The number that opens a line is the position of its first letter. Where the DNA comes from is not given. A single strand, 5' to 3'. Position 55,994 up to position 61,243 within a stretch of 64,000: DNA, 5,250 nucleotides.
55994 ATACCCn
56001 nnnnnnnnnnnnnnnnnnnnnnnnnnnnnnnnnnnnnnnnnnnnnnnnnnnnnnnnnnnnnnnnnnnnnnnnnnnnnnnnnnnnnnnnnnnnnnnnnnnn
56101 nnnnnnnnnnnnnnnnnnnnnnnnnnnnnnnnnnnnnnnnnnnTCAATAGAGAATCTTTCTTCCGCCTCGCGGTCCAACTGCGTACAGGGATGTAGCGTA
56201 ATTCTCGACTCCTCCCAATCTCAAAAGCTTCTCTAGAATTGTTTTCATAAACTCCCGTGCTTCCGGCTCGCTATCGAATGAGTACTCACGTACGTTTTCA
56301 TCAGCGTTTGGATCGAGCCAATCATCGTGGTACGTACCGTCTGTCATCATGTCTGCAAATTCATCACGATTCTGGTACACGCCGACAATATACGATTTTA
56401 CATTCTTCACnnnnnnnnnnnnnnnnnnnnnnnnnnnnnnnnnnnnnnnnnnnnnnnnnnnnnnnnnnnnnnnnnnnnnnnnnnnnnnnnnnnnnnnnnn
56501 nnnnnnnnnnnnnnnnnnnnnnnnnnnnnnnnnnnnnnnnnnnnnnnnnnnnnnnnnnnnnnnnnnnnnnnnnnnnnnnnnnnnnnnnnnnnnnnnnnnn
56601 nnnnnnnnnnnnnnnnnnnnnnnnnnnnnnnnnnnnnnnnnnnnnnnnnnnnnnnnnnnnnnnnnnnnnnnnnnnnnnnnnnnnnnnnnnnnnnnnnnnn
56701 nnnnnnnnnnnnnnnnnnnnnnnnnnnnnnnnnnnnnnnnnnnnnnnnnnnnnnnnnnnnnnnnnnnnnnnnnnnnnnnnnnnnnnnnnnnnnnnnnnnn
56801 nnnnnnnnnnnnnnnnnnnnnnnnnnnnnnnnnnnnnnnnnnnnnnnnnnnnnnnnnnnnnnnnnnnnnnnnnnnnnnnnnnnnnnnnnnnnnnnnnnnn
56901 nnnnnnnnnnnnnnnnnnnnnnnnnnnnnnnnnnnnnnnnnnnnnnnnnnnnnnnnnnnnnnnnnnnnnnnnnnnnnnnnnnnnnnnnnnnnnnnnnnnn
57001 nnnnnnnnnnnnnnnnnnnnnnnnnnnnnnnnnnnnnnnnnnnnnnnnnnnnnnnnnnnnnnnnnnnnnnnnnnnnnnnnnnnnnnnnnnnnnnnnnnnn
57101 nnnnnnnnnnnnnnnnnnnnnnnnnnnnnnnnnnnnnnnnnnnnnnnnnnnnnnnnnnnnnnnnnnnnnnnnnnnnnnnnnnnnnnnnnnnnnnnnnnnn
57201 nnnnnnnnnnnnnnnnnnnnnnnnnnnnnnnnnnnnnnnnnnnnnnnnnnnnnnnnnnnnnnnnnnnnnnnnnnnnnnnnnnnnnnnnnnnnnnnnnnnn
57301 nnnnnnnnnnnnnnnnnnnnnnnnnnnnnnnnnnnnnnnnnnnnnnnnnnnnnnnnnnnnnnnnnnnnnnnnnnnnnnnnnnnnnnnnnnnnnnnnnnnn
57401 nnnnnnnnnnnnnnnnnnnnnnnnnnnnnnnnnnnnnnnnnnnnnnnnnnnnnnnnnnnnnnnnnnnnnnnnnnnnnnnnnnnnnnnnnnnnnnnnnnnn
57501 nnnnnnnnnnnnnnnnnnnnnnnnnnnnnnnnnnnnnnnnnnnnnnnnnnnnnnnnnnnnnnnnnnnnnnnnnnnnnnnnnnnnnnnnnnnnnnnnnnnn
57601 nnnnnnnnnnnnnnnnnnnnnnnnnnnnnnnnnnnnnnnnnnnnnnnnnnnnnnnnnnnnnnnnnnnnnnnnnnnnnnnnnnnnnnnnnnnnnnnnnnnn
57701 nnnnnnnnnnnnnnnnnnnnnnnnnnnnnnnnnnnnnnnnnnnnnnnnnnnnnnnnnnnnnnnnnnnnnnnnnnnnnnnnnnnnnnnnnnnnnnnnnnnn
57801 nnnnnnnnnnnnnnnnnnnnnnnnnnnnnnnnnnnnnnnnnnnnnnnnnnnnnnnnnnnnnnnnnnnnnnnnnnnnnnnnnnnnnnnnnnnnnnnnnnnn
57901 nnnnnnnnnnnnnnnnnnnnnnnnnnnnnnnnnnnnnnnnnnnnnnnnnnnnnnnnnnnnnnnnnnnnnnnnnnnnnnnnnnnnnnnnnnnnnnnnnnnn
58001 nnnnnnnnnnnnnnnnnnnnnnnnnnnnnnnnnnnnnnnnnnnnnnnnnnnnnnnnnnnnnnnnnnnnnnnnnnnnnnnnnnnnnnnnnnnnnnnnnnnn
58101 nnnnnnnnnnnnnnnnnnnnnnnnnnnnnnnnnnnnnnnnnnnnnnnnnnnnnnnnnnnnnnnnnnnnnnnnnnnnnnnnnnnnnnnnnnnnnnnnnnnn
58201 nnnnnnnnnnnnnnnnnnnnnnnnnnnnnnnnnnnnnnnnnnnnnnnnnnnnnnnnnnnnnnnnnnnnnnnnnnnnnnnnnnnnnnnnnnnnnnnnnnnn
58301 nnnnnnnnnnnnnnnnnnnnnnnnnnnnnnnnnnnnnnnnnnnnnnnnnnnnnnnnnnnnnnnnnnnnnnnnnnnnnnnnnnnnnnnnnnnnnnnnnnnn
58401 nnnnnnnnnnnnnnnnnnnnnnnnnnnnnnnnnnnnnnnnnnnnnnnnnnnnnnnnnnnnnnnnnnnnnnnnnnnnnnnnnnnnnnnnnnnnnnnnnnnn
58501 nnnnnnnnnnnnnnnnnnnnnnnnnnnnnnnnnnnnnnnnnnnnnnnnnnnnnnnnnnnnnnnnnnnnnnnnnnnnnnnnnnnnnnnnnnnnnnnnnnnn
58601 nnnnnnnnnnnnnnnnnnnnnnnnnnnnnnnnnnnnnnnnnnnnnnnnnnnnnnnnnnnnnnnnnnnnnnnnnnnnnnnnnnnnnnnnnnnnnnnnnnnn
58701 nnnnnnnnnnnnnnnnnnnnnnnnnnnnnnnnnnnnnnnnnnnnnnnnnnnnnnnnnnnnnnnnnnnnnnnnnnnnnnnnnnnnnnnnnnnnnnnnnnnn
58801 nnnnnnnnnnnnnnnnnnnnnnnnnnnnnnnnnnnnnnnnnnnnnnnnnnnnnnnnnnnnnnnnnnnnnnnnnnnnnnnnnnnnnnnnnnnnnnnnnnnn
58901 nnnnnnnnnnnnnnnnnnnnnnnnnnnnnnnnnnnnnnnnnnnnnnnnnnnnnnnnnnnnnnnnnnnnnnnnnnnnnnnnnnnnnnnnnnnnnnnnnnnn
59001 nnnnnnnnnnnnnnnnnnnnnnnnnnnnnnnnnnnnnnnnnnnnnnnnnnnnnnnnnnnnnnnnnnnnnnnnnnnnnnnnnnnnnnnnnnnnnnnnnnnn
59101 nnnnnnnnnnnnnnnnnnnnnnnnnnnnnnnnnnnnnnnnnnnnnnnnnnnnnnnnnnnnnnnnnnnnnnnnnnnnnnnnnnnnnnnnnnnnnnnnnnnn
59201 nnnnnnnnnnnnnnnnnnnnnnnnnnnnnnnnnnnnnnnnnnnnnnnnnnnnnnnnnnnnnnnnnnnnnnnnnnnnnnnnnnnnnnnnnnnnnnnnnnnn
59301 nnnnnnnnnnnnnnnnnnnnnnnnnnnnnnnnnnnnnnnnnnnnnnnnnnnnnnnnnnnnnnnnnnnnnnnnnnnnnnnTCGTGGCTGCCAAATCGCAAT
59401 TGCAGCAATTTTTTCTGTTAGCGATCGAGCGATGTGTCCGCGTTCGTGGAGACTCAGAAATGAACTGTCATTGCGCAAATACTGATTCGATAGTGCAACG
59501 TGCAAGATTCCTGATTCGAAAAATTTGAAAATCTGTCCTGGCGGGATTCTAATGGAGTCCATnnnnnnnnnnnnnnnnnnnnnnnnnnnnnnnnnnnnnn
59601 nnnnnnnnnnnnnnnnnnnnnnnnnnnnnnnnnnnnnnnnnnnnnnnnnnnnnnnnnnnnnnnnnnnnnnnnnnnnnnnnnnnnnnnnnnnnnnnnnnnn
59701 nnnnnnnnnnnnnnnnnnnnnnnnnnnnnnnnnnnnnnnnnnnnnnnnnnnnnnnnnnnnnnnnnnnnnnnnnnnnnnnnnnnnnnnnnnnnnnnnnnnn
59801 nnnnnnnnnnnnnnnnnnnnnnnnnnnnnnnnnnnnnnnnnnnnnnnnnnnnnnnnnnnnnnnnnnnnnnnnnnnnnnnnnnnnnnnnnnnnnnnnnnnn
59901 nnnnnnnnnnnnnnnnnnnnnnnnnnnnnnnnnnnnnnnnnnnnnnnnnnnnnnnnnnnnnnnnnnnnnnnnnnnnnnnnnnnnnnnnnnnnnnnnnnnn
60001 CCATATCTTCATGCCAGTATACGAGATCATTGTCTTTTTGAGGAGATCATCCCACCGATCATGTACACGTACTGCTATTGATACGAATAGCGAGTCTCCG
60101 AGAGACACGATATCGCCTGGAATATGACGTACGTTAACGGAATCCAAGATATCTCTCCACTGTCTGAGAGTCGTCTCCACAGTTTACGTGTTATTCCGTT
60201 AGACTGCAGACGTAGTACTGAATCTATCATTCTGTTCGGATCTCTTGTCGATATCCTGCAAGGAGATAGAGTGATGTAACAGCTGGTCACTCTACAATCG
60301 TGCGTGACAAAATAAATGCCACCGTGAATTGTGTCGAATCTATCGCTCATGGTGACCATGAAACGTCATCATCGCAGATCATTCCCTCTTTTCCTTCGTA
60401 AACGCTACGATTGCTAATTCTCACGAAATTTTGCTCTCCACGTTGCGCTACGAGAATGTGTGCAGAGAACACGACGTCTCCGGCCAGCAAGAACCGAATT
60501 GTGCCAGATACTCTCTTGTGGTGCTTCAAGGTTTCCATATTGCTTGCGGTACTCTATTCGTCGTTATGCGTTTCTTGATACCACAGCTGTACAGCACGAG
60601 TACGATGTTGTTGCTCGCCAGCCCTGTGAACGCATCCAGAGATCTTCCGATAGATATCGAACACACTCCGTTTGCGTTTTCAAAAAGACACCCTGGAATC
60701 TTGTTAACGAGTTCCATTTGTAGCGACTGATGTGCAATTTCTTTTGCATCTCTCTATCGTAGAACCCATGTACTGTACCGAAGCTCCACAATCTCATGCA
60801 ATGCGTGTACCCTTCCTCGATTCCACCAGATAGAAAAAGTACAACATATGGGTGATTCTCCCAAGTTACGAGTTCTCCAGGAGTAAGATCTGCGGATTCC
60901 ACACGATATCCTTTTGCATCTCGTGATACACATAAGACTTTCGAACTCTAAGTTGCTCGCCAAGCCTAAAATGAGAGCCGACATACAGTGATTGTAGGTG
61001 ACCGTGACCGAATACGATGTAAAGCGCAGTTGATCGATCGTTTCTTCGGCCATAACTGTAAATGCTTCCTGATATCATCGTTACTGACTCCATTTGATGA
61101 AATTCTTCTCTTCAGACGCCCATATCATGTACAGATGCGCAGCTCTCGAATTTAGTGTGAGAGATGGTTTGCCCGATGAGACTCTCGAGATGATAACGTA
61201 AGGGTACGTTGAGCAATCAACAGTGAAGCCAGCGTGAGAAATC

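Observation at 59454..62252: Multiple array junctions have lost the stop or start codon, producing fused read-through ORFs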

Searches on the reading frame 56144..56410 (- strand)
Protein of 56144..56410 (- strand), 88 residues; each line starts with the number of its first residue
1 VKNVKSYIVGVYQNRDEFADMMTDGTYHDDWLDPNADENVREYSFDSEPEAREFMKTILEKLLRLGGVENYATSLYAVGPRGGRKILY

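Call 51: search_protein_families(library=phrogs, proteins=[window:56144-56410:-], max_evalue=0.001)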
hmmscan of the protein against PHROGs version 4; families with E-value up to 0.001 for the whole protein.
window:56144-56410:- (88 aa): 0 families

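Call 69: search_protein_families(library=pfam, max_evalue=0.1, proteins=[window:56144-56410:-])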
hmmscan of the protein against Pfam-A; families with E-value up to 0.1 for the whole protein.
window:56144-56410:- (88 aa): 1 family
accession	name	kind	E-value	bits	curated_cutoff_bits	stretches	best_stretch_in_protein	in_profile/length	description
PF18593.6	CdiI_2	-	0.036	15.3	26.7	1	22-70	8-58/91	CdiI immunity protein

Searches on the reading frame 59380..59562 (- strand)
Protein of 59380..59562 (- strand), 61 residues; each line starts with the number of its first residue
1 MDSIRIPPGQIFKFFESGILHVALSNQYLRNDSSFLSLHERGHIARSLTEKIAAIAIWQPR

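Call 12: search_protein_families(library=pfam, max_evalue=1, proteins=[window:59380-59562:-])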
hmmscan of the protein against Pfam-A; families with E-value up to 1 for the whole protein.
seq(61 aa): 0 families

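Call 13: search_protein_families(library=phrogs, max_evalue=1, proteins=[window:59380-59562:-])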
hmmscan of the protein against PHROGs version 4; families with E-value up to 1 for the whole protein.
seq(61 aa): 0 families

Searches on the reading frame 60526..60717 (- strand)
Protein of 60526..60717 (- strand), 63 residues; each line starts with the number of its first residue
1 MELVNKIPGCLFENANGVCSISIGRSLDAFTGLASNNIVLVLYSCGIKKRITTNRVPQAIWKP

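Call 12: search_protein_families(library=pfam, max_evalue=1, proteins=[window:60529-60717:-])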
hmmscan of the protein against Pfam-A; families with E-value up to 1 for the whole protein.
seq(63 aa): 0 families

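Call 13: search_protein_families(library=phrogs, max_evalue=1, proteins=[window:60529-60717:-])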
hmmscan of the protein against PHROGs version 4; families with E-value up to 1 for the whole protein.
seq(63 aa): 0 families

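Call 18: find_encoding_contigs(protein=window:60526-60717:-, flank=10000, max_places=6)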
Protein window:60526-60717:- (63 aa): 2 contigs read that carry it; 1 place shown.
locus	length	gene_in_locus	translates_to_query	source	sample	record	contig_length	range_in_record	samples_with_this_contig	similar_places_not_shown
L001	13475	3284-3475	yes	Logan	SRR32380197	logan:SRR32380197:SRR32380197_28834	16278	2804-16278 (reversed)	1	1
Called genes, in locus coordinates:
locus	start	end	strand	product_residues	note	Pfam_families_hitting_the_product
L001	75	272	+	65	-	-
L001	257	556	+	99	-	-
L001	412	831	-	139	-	-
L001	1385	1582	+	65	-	-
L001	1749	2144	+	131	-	-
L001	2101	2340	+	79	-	-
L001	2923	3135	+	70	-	-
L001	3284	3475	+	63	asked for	-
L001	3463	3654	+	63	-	-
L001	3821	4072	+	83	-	-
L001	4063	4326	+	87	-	-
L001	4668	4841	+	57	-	-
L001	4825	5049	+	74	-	-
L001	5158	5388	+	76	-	-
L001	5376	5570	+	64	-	-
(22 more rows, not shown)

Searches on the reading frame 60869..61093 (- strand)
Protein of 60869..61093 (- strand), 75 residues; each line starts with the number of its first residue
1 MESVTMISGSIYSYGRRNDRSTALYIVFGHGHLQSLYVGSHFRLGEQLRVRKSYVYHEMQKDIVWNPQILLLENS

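Call 12: search_protein_families(library=pfam, max_evalue=1, proteins=[window:60869-61093:-])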
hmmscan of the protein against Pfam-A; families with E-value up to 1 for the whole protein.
seq(75 aa): 0 families

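Call 13: search_protein_families(library=phrogs, max_evalue=1, proteins=[window:60869-61093:-])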
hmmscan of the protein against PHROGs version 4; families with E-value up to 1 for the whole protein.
seq(75 aa): 1 family
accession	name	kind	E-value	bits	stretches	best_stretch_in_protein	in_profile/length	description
phrog_2485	-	unknown function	0.11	13.3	1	8-36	13-41/46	-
